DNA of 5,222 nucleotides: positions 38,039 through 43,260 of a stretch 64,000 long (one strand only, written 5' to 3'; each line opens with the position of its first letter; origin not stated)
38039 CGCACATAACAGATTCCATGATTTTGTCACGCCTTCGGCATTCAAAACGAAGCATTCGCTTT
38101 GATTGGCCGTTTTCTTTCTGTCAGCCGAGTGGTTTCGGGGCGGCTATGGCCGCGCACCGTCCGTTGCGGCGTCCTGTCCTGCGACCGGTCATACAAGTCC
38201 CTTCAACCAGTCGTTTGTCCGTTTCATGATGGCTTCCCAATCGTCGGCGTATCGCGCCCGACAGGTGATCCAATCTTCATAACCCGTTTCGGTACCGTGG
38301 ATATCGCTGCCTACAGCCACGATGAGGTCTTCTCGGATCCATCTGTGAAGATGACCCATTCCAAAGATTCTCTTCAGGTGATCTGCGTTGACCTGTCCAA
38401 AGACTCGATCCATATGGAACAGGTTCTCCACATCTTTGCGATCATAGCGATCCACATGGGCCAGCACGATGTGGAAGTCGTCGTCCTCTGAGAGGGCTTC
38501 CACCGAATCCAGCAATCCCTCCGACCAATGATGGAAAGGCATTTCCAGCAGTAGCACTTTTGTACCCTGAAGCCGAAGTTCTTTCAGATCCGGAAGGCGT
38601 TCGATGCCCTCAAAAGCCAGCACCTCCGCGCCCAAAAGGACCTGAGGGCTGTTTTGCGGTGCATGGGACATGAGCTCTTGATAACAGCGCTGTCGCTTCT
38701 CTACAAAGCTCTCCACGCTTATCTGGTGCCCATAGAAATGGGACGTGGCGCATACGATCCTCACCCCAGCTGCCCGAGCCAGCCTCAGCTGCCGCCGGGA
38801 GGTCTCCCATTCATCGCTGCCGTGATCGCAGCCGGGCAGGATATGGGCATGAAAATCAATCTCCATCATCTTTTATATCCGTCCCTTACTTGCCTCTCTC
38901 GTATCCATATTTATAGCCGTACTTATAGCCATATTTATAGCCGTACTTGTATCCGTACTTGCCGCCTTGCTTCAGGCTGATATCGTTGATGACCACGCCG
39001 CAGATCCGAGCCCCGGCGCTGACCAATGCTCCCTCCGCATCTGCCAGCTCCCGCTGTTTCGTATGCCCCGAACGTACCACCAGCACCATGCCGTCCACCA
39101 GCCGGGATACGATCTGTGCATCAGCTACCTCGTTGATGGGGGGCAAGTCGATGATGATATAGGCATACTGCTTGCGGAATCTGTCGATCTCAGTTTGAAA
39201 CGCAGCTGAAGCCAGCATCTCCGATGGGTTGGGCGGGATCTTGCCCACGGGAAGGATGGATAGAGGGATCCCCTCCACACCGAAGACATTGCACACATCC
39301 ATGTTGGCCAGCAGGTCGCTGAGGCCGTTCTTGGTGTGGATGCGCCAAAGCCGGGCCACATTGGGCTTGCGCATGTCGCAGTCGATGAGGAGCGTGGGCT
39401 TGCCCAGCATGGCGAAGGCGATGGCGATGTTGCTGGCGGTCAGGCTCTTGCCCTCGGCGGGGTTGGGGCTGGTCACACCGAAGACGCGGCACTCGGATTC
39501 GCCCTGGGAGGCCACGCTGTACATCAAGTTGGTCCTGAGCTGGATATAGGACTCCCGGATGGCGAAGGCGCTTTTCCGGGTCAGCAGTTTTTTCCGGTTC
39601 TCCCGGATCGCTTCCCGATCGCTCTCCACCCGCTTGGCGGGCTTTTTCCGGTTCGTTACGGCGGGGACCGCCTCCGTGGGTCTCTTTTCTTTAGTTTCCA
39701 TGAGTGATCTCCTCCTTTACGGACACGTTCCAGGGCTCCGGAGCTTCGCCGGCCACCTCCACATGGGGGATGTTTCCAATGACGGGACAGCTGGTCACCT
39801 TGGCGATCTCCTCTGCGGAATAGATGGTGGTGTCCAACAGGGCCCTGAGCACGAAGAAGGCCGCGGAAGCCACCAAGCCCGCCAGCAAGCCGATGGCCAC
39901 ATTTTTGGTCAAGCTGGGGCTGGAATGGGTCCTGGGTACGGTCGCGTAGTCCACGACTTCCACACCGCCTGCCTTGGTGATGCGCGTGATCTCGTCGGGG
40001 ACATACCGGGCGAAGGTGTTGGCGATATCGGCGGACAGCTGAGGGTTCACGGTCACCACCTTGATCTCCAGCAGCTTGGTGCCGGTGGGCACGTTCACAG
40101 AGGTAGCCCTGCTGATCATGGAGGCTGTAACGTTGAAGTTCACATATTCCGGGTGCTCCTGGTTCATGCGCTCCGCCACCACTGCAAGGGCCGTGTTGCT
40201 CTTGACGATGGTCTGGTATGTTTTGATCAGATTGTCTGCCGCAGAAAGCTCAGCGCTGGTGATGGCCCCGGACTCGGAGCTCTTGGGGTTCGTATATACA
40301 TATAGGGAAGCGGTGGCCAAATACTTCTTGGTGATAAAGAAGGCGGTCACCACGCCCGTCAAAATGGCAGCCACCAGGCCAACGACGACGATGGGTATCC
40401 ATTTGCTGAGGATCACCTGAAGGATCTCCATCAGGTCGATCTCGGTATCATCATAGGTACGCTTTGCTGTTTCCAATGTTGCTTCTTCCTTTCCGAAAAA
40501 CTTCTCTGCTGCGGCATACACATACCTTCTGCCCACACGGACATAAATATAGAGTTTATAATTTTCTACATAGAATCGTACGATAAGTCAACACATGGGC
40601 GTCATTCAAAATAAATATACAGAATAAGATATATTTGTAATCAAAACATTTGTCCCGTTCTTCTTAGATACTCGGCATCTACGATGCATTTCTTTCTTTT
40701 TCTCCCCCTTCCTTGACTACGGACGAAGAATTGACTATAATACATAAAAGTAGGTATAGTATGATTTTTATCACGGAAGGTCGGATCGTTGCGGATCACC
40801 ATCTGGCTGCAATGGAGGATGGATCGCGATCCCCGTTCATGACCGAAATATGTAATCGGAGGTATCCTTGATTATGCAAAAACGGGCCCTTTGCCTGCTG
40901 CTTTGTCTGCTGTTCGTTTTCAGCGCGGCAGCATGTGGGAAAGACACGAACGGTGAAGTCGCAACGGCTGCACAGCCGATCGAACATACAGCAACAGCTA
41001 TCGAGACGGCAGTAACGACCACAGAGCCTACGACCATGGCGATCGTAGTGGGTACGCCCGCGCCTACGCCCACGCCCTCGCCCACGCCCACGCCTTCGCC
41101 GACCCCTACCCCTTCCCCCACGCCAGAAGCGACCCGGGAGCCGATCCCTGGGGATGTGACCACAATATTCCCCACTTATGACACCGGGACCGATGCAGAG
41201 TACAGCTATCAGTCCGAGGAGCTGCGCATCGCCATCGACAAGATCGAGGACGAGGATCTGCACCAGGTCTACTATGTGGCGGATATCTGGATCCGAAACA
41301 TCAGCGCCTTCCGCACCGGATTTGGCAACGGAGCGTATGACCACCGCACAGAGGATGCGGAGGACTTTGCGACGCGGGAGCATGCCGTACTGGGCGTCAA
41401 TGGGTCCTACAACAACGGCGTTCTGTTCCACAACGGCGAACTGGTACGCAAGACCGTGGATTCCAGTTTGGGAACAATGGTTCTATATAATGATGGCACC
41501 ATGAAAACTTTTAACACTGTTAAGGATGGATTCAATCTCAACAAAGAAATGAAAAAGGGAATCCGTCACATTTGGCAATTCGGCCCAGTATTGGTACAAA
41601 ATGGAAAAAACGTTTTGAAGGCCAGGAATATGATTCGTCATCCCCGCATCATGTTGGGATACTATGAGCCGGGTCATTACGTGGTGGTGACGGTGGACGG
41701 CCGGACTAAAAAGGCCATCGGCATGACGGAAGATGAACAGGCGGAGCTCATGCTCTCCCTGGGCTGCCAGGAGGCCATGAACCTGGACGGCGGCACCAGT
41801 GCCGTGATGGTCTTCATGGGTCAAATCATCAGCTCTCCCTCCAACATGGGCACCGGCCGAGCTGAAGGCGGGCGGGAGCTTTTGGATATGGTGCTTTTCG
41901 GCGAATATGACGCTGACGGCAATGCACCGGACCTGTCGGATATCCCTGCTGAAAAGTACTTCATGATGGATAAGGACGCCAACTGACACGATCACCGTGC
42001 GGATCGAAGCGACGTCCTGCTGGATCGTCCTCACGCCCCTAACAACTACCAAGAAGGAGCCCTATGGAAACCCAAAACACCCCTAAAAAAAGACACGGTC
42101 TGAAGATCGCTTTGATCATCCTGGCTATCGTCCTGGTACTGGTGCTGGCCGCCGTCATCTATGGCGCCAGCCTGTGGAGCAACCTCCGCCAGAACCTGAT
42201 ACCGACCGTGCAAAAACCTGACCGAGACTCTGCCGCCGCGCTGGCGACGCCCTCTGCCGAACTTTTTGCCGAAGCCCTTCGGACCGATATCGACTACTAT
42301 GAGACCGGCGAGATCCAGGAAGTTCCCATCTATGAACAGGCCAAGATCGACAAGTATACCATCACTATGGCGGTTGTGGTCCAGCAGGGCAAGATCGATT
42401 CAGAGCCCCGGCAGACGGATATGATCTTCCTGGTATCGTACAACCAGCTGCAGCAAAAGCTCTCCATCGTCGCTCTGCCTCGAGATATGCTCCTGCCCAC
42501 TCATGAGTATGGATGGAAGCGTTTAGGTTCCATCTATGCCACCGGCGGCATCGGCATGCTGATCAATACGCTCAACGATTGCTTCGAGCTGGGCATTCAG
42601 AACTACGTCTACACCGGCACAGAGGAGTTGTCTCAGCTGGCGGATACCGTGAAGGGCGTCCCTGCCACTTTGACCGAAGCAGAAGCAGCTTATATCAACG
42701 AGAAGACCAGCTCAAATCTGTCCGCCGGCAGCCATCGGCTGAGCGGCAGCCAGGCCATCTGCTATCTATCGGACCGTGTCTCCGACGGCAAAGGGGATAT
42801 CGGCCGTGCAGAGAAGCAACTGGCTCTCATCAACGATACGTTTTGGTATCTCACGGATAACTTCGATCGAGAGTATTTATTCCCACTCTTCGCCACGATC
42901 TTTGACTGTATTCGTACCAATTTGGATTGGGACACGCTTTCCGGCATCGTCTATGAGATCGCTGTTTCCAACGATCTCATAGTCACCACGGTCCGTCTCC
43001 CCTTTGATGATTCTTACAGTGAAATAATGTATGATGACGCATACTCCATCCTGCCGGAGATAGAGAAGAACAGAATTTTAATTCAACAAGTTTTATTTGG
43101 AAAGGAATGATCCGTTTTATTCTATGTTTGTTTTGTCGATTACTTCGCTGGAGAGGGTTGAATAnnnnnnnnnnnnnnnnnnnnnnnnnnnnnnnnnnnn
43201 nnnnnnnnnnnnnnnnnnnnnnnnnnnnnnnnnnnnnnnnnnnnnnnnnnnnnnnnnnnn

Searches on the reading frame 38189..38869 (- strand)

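Call 13: search_protein_families(library=pfam, proteins=[window:38189-38869:-], max_evalue=0.001)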
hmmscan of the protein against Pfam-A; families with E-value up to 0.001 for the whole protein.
window:38189-38869:- (226 aa): 1 family
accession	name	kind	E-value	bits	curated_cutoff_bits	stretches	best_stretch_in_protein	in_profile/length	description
PF19567.5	CpsB_CapC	-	4.5e-22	79.1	27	1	4-196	2-201/234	Capsular polysaccharide synthesis, CpsB/CapC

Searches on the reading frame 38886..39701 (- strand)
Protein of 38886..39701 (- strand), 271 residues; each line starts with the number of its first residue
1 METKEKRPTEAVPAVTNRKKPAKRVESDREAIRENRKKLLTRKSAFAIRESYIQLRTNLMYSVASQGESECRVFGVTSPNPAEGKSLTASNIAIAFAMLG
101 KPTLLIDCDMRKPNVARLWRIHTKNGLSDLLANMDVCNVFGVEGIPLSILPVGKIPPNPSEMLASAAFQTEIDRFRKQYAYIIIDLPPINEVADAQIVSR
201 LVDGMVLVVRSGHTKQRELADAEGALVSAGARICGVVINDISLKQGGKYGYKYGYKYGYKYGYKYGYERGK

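Call 13: search_protein_families(library=pfam, proteins=[window:38886-39701:-], max_evalue=0.001)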
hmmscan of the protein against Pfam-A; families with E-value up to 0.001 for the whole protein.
window:38886-39701:- (271 aa): 3 families
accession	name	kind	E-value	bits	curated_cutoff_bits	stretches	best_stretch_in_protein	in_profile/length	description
PF13614.12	AAA_31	-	1.4e-06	28.8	27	0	84-121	14-50/177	AAA domain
PF01656.29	CbiA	-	6.4e-06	26.6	25.4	1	83-242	10-84/125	CobQ/CobB/MinD/ParA nucleotide binding domain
PF10609.15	ParA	-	2.2e-05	24.4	27.1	1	82-239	14-173/246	NUBPL iron-transfer P-loop NTPase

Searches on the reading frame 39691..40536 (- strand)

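Call 13: search_protein_families(library=pfam, proteins=[window:39691-40536:-], max_evalue=0.001)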
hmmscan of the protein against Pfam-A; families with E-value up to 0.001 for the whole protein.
window:39691-40536:- (281 aa): 2 families
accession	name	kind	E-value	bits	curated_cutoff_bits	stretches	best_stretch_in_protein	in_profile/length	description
PF02706.20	Wzz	-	2.8e-11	44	25.5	1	32-121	2-88/91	Chain length determinant protein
PF13807.11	GNVR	-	5.3e-05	23.5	27.7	1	185-232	34-81/82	G-rich domain on putative tyrosine kinase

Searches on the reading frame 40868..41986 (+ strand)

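Call 13: search_protein_families(library=pfam, proteins=[window:40868-41986:+], max_evalue=0.001)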
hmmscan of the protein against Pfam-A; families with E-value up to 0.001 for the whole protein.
window:40868-41986:+ (372 aa): 1 family
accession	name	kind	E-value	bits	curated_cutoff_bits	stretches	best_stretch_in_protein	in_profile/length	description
PF09992.14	NAGPA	-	1.8e-27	97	25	1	175-327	5-157/169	Phosphodiester glycosidase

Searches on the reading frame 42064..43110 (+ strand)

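Call 13: search_protein_families(library=pfam, proteins=[window:42064-43110:+], max_evalue=0.001)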
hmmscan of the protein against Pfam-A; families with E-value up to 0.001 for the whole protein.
window:42064-43110:+ (348 aa): 1 family
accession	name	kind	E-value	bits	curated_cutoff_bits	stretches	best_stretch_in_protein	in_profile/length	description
PF03816.19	LytR_cpsA_psr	-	3.1e-22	79.8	24.6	1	118-257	2-142/150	LytR_cpsA_psr family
